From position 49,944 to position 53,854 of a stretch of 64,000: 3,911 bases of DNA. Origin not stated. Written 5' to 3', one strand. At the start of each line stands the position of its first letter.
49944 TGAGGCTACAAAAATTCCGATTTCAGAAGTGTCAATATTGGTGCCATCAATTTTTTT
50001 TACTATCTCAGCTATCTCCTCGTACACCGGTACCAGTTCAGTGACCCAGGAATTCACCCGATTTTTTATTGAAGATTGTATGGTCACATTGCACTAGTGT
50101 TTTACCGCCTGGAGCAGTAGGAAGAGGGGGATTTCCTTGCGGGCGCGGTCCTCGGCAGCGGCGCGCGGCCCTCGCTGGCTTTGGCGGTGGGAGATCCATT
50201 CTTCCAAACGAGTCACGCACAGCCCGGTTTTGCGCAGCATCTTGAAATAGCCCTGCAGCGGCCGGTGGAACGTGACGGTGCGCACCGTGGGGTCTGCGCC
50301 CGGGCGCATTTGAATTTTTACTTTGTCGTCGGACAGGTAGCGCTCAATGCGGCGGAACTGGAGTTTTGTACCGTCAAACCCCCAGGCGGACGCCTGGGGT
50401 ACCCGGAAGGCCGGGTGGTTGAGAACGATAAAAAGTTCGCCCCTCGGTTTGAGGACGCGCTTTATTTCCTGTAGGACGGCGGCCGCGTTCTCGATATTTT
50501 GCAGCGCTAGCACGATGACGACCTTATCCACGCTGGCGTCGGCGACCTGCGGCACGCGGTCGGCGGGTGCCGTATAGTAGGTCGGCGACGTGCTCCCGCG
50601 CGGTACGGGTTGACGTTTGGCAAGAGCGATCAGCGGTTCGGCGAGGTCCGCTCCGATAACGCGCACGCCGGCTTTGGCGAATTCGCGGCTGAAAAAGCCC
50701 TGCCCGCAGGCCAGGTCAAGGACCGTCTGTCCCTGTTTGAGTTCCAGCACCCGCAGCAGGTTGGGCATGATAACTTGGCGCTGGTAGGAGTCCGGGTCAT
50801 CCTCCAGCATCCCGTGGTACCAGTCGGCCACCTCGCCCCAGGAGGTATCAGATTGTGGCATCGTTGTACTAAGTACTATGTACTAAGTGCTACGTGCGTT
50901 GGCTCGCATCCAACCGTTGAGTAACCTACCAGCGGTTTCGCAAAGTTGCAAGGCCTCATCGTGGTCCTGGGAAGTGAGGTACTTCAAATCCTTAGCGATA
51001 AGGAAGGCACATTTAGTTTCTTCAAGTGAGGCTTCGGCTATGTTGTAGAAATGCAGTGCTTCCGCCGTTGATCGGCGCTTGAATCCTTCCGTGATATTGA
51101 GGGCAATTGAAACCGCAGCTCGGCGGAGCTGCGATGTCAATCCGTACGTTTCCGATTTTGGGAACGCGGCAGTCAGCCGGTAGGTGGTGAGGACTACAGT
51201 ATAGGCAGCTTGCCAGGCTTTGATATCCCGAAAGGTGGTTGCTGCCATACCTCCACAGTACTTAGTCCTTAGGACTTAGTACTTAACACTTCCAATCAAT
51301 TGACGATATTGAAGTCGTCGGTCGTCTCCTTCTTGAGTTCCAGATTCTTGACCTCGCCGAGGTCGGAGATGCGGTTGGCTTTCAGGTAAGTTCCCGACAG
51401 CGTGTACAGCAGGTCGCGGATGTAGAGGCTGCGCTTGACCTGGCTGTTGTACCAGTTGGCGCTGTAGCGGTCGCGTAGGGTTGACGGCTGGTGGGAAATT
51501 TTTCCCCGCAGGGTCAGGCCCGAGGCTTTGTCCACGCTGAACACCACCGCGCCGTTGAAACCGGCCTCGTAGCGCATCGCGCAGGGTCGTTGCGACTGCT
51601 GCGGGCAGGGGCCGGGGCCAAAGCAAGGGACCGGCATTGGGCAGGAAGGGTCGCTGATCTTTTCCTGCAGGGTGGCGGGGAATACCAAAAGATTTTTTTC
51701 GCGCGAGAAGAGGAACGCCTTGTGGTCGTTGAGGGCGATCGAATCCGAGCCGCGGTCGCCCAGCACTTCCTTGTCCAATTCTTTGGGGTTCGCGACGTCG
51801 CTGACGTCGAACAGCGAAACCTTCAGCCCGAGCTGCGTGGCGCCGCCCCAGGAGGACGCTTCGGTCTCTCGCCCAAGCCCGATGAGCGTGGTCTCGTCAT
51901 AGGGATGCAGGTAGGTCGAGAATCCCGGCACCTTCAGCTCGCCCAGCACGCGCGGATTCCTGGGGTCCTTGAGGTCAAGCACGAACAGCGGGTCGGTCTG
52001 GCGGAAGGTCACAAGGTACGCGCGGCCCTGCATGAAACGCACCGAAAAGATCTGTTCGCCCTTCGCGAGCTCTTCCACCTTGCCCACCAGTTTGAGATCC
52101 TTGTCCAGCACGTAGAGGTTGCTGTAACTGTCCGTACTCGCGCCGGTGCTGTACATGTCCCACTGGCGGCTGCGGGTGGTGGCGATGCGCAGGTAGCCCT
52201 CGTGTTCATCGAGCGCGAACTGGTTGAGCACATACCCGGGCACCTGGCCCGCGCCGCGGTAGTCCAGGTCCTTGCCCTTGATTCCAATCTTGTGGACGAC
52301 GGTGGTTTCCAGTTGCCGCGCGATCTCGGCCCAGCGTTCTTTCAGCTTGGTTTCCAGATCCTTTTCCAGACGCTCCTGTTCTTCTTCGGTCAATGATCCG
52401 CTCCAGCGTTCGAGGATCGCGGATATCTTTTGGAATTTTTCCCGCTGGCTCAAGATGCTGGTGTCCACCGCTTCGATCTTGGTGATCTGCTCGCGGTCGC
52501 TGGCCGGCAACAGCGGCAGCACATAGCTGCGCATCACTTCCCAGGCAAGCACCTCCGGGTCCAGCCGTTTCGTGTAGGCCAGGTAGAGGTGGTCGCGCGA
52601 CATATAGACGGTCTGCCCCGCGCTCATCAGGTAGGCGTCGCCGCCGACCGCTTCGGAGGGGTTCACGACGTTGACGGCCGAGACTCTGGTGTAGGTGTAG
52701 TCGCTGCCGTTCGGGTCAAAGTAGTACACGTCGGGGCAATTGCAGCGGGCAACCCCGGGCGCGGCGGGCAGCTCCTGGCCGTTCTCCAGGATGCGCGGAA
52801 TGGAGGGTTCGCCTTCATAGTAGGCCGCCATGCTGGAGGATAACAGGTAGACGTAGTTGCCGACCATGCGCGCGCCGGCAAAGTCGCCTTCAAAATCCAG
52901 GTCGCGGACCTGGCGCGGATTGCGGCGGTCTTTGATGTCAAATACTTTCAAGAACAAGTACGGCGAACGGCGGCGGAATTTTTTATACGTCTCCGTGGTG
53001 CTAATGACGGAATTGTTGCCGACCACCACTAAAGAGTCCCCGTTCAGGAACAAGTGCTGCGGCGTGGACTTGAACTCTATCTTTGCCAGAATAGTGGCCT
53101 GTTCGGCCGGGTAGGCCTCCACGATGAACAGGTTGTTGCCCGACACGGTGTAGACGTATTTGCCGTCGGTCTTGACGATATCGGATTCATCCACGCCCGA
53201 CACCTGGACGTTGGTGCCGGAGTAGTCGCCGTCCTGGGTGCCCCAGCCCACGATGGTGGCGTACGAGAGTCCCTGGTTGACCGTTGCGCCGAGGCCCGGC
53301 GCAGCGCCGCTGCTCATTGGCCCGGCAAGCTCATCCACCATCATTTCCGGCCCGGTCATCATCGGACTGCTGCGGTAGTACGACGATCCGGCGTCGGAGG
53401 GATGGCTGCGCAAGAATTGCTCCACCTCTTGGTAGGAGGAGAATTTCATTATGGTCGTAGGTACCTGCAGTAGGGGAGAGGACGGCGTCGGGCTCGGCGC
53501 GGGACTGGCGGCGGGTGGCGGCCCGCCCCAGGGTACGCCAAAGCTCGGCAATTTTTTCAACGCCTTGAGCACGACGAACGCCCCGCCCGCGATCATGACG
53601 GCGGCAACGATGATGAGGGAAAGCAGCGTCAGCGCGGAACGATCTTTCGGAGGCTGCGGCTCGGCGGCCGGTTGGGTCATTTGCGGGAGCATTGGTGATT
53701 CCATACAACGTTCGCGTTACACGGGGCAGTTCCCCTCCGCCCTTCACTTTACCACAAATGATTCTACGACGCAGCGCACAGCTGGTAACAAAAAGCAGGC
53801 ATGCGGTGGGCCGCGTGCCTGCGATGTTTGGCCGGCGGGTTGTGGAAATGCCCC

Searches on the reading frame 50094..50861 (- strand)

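Call 67: search_protein_families(library=pfam, proteins=[window:50094-50861:-], max_evalue=0.01)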
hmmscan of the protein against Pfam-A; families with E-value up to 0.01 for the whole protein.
window:50094-50861:- (255 aa): 11 families
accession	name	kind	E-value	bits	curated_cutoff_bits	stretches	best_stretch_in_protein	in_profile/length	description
PF08241.18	Methyltransf_11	-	1e-18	68.1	21.2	1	48-145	1-95/95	Methyltransferase domain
PF13649.12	Methyltransf_25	-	3e-16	60.3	27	1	47-141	1-97/97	Methyltransferase domain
PF13847.12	Methyltransf_31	-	3.3e-13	50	27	1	42-145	2-109/145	Methyltransferase domain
PF01209.24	Ubie_methyltran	-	2.1e-11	44.1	20.1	1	38-146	42-152/233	ubiE/COQ5 methyltransferase family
PF08242.18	Methyltransf_12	-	3.2e-11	44.3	30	1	48-143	1-98/98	Methyltransferase domain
PF13489.12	Methyltransf_23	-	8.7e-11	42.3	27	1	26-147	4-118/164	Methyltransferase domain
PF02353.26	CMAS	-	5.3e-06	26.4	27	1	34-144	53-163/273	Mycolic acid cyclopropane synthetase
PF05175.20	MTS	-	1.8e-05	24.9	23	1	35-149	23-142/170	Methyltransferase small domain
PF05148.21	Methyltransf_8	-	0.00023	21.5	27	1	102-146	115-157/219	Hypothetical methyltransferase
PF07021.18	MetW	-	0.0011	19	21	1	41-137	11-102/193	Methionine biosynthesis protein MetW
PF24675.1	NpmA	-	0.0041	16.9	60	1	42-157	22-148/214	16S rRNA (adenine(1408)-N(1))-methyltransferase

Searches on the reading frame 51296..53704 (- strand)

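Call 51: search_protein_families(library=pfam, proteins=[window:51296-53704:-], max_evalue=0.001)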
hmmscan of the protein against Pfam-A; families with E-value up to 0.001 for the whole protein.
window:51296-53704:- (802 aa): 1 family
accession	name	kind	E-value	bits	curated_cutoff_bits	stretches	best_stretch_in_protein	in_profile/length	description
PF09826.15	Beta_propel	-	5.4e-160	533.9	22.4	1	161-781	1-494/495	Beta propeller domain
